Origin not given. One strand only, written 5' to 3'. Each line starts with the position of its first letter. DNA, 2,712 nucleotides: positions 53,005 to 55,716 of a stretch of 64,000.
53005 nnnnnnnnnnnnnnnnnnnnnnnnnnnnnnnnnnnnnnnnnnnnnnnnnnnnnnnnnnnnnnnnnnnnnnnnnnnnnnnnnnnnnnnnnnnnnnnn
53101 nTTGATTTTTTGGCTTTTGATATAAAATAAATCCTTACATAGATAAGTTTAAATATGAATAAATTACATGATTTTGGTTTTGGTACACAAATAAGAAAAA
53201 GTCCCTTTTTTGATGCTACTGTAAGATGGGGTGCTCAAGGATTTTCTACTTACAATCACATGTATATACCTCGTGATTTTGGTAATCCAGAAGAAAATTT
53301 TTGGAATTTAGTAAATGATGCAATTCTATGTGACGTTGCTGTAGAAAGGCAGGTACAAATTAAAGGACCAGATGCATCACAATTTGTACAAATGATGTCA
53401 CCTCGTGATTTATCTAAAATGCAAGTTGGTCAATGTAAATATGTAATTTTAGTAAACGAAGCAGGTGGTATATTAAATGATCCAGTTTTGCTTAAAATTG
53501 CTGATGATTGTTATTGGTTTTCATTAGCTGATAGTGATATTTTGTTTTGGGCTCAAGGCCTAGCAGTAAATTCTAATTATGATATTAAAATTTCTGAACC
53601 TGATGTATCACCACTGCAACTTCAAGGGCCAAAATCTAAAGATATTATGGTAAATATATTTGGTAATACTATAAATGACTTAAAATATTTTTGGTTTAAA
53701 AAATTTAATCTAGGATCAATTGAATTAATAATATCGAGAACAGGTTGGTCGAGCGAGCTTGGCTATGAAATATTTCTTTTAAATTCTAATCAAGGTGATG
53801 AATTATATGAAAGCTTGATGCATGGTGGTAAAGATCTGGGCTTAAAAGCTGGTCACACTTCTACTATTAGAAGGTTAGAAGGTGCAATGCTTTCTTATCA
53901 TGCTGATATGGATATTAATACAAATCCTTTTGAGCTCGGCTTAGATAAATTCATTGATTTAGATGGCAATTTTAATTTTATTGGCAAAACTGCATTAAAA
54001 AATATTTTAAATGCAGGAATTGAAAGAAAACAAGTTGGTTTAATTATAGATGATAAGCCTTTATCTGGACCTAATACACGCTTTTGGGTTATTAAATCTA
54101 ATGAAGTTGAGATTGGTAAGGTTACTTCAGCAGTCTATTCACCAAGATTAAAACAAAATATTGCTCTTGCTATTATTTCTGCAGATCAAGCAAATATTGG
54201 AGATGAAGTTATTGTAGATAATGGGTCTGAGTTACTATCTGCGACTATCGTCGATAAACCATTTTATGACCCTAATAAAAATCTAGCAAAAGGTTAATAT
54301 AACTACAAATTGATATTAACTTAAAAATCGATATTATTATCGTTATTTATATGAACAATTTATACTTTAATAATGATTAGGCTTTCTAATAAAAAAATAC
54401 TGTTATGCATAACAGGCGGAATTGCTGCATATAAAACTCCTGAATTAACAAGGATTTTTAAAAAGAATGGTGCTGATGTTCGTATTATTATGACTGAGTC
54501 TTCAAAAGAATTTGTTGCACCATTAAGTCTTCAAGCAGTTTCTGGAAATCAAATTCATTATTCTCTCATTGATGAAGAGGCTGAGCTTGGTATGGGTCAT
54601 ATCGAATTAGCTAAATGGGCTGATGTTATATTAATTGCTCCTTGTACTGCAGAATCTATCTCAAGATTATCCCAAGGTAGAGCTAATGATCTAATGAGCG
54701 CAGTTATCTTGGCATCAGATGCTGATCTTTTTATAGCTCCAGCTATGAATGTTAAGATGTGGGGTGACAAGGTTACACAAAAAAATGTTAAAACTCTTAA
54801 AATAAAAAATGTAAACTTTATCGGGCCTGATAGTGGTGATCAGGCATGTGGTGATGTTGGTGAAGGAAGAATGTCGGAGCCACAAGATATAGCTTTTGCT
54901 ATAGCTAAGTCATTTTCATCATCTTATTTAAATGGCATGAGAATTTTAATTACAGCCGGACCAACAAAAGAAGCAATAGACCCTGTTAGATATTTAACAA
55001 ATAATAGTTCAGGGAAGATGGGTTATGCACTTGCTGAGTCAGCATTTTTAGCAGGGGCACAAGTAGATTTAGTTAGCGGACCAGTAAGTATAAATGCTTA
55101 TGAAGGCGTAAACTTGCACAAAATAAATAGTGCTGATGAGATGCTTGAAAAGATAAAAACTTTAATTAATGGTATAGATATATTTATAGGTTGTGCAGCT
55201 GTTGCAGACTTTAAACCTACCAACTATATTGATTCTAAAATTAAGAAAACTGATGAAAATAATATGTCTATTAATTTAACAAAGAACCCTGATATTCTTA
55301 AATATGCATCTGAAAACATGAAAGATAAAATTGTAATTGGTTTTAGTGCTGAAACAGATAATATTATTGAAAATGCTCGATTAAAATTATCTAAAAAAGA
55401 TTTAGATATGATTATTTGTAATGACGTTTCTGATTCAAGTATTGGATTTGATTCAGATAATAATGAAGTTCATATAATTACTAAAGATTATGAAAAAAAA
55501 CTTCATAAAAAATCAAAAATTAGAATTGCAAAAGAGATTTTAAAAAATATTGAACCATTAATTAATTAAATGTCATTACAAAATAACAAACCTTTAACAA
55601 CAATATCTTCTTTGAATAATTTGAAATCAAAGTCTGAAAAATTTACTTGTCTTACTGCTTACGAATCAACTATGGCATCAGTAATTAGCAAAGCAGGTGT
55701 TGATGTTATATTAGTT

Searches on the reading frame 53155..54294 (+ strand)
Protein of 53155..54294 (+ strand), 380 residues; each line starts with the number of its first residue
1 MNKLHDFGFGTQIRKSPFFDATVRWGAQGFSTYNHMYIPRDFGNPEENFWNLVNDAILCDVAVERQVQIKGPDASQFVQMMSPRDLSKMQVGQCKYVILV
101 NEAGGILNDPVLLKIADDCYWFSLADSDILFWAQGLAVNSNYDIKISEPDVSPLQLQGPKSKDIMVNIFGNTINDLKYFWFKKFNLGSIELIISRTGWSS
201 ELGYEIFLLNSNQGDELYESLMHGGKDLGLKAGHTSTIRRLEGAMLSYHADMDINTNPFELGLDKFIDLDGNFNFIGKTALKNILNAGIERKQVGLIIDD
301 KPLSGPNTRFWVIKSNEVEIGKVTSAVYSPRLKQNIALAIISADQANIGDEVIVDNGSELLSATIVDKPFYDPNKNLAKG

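Call 51: search_protein_families(library=pfam, proteins=[window:53155-54294:+], max_evalue=0.00001)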
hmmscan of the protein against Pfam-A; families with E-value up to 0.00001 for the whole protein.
window:53155-54294:+ (380 aa): 2 families
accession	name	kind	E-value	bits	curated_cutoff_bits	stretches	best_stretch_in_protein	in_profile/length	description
PF01571.26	GCV_T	-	3.6e-40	138.3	25.6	1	33-264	15-253/255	Aminomethyltransferase folate-binding domain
PF08669.17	GCV_T_C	-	1.6e-18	66.8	25.9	1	291-372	1-80/80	Glycine cleavage T-protein C-terminal barrel domain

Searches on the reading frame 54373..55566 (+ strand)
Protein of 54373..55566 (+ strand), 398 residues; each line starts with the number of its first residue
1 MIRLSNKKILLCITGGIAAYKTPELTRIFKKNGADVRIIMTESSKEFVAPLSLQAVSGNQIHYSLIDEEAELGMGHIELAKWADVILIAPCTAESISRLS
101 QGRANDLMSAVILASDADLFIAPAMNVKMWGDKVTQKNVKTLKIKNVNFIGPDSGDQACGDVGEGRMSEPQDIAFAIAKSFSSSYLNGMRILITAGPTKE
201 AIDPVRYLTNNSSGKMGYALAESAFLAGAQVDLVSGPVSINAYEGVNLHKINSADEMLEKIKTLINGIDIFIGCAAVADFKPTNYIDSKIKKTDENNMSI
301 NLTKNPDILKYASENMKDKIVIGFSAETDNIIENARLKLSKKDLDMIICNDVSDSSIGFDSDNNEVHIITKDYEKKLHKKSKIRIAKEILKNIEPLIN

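Call 51: search_protein_families(library=pfam, proteins=[window:54373-55566:+], max_evalue=0.00001)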
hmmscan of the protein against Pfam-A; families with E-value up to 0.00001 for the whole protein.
window:54373-55566:+ (398 aa): 2 families
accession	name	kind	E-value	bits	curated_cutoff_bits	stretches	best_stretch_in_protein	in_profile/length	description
PF04127.22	DFP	-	8.9e-70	234.7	22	1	186-369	1-186/186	DNA/pantothenate metabolism flavoprotein C-terminal domain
PF02441.25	Flavoprotein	-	2.7e-29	102.3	22.7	1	7-176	1-157/162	Flavoprotein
